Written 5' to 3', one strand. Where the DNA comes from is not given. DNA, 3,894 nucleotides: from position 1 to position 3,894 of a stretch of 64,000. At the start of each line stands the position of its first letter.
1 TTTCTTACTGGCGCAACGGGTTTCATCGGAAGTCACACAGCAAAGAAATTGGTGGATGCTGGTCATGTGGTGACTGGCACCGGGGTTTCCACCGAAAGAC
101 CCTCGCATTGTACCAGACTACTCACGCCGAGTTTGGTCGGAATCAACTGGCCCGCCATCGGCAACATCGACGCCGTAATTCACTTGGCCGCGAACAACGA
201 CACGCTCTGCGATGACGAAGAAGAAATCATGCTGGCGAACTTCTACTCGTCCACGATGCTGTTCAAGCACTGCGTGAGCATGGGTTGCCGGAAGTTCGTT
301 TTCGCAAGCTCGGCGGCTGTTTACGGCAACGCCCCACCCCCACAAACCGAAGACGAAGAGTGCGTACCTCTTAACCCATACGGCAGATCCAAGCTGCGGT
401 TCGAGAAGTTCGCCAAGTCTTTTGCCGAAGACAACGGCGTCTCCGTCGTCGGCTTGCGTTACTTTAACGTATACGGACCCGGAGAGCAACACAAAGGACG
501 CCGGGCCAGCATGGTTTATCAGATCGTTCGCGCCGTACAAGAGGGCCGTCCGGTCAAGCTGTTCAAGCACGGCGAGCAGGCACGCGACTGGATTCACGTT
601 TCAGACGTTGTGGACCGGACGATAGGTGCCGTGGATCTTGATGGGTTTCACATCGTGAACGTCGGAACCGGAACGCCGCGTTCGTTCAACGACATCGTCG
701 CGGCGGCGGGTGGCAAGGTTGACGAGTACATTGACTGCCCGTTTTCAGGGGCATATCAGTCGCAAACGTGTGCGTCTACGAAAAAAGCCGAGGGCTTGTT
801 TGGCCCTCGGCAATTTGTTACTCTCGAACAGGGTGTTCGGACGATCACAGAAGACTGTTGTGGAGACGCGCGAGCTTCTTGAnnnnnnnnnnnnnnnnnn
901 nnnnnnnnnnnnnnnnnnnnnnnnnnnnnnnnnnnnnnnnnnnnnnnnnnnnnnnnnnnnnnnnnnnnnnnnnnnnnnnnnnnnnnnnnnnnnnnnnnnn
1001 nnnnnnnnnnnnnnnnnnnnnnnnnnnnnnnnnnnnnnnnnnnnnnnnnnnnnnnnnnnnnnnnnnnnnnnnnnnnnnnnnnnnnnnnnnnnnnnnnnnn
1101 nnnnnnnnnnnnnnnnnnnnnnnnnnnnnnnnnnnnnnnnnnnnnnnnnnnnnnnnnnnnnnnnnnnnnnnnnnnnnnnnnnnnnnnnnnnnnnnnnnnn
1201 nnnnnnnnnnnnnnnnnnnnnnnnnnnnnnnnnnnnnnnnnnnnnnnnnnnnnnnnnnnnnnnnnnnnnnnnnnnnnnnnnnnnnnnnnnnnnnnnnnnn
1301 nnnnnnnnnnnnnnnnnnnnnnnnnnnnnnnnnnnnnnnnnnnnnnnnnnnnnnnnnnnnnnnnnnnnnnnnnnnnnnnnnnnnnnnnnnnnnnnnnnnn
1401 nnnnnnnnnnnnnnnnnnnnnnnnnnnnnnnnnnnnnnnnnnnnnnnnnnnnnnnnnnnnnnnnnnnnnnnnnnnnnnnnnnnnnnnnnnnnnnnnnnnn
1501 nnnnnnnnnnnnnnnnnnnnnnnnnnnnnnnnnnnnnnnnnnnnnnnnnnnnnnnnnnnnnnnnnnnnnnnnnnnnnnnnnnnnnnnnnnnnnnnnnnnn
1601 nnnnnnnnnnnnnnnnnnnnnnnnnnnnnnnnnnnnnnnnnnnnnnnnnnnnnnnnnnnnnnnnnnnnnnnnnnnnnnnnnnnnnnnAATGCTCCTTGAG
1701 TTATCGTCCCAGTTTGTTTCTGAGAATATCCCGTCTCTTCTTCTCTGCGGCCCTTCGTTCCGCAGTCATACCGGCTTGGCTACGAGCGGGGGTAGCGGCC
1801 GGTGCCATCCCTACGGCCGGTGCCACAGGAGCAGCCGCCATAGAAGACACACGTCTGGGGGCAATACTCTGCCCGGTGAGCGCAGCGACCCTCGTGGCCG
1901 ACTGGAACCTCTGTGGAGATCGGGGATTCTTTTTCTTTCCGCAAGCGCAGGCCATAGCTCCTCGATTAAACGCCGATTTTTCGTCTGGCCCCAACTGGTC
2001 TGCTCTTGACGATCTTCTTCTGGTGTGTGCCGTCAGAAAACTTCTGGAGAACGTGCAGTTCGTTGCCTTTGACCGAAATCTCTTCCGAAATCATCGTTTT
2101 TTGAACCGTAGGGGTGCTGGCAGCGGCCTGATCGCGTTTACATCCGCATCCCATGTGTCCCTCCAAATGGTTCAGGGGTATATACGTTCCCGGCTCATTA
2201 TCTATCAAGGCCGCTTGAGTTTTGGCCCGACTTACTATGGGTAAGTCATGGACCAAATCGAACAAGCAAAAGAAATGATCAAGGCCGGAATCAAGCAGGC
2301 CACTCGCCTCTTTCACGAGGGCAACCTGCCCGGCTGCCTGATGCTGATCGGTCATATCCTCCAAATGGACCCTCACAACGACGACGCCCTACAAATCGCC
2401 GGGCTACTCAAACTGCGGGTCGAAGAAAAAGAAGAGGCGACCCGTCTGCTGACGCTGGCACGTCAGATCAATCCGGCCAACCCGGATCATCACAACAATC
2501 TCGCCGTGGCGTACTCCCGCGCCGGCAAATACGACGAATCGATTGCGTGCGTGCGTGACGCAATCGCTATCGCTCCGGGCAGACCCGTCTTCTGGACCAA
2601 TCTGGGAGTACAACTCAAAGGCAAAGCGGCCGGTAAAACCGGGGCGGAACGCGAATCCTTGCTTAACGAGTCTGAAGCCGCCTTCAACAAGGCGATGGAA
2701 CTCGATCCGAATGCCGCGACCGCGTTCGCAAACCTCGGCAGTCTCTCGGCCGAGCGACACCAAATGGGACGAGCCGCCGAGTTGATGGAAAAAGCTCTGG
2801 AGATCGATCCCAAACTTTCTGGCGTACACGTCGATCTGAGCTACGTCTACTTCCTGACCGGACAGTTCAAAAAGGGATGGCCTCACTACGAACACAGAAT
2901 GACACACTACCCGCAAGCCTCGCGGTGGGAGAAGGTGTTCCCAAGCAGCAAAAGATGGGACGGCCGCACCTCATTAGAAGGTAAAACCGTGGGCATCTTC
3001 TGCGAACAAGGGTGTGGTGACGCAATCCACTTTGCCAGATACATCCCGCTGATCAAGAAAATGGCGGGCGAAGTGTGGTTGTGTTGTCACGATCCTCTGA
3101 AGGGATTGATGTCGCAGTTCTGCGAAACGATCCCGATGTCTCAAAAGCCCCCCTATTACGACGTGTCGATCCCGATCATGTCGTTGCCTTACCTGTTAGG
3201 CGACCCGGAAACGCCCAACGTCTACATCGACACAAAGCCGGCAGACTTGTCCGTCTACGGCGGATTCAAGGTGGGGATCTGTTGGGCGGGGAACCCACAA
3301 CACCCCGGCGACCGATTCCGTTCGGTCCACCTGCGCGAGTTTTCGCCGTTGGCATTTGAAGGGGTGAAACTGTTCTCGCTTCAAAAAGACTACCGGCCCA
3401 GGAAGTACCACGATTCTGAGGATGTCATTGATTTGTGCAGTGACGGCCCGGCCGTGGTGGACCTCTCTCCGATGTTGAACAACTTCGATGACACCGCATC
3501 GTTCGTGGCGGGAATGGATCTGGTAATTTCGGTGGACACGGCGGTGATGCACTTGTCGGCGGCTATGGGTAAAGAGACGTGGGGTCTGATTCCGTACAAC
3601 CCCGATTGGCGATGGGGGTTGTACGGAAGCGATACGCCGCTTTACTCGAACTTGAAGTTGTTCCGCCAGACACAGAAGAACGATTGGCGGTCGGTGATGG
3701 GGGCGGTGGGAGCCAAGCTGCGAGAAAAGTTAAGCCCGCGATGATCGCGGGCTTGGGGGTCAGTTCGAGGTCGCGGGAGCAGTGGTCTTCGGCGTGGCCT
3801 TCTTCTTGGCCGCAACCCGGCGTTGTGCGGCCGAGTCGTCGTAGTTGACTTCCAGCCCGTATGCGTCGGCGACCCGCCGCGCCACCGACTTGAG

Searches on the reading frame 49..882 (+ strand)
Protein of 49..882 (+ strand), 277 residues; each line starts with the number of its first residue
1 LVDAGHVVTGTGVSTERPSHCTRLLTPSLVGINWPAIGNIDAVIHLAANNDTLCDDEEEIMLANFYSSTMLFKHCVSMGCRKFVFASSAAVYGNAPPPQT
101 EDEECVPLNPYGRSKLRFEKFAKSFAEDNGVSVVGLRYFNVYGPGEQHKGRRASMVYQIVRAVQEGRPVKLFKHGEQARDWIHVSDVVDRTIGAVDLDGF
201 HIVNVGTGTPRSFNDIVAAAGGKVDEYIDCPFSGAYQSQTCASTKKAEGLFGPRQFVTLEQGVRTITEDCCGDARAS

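Call 17: search_protein_families(library=pfam, proteins=[window:49-882:+], max_evalue=0.001)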
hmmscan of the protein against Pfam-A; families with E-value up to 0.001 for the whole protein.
window:49-882:+ (277 aa): 5 families
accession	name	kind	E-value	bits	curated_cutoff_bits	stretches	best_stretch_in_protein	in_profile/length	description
PF01370.27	Epimerase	-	1.2e-39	136.6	20.9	1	39-206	64-240/240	NAD dependent epimerase/dehydratase family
PF16363.11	GDP_Man_Dehyd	-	3e-24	86.5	27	1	39-244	75-286/332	GDP-mannose 4,6 dehydratase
PF01073.25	3Beta_HSD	-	1.2e-10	41.3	22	1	36-195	63-229/280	3-beta hydroxysteroid dehydrogenase/isomerase family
PF04321.23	RmlD_sub_bind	-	6.2e-08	32.5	27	1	40-173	52-177/287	RmlD substrate binding domain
PF07993.18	NAD_binding_4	-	4e-05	23.3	20.1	1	38-187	87-254/258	Male sterility protein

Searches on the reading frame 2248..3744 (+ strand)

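Call 17: search_protein_families(library=pfam, proteins=[window:2248-3744:+], max_evalue=0.001)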
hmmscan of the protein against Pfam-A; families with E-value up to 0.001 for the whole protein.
window:2248-3744:+ (498 aa): 14 families
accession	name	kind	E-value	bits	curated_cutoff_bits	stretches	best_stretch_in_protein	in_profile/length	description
PF13431.12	TPR_17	-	4.9e-18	64.3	24.4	1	74-99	8-33/34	Tetratricopeptide repeat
PF14559.12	TPR_19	-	2.9e-13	50.4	25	1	62-116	8-62/68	Tetratricopeptide repeat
PF07719.23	TPR_2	-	3.7e-13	48.9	27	1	82-111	4-33/34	Tetratricopeptide repeat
PF13414.12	TPR_11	-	1.5e-12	47.4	26.8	0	141-165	12-36/42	TPR repeat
PF00515.34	TPR_1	-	4.4e-10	39.4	27.8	1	82-110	4-32/34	Tetratricopeptide repeat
PF13428.12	TPR_14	-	8.7e-10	38.7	23.5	0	85-120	7-42/44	Tetratricopeptide repeat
PF13181.12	TPR_8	-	4.1e-09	36.3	25.7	0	83-110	5-32/34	Tetratricopeptide repeat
PF13432.12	TPR_16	-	7.7e-08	33.1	32.7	0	54-113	6-65/65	Tetratricopeptide repeat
PF13424.12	TPR_12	-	2.1e-07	31.5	30.1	0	82-109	48-75/77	Tetratricopeptide repeat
PF13374.12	TPR_10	-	8.8e-07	29.2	27.5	1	83-108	6-31/42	Tetratricopeptide repeat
PF01075.23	Glyco_transf_9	-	1.6e-06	28.1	22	1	404-461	166-222/247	Glycosyltransferase family 9 (heptosyltransferase)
PF13371.12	TPR_9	-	3.1e-05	24.4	35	0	144-189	16-61/73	Tetratricopeptide repeat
PF23914.1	TPR_CcmH_CycH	-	6.5e-05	23.3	42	0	148-204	41-134/158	Cytochrome c-type biogenesis protein H TPR domain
PF13176.12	TPR_7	-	7.1e-05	23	27.9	0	83-110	3-30/36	Tetratricopeptide repeat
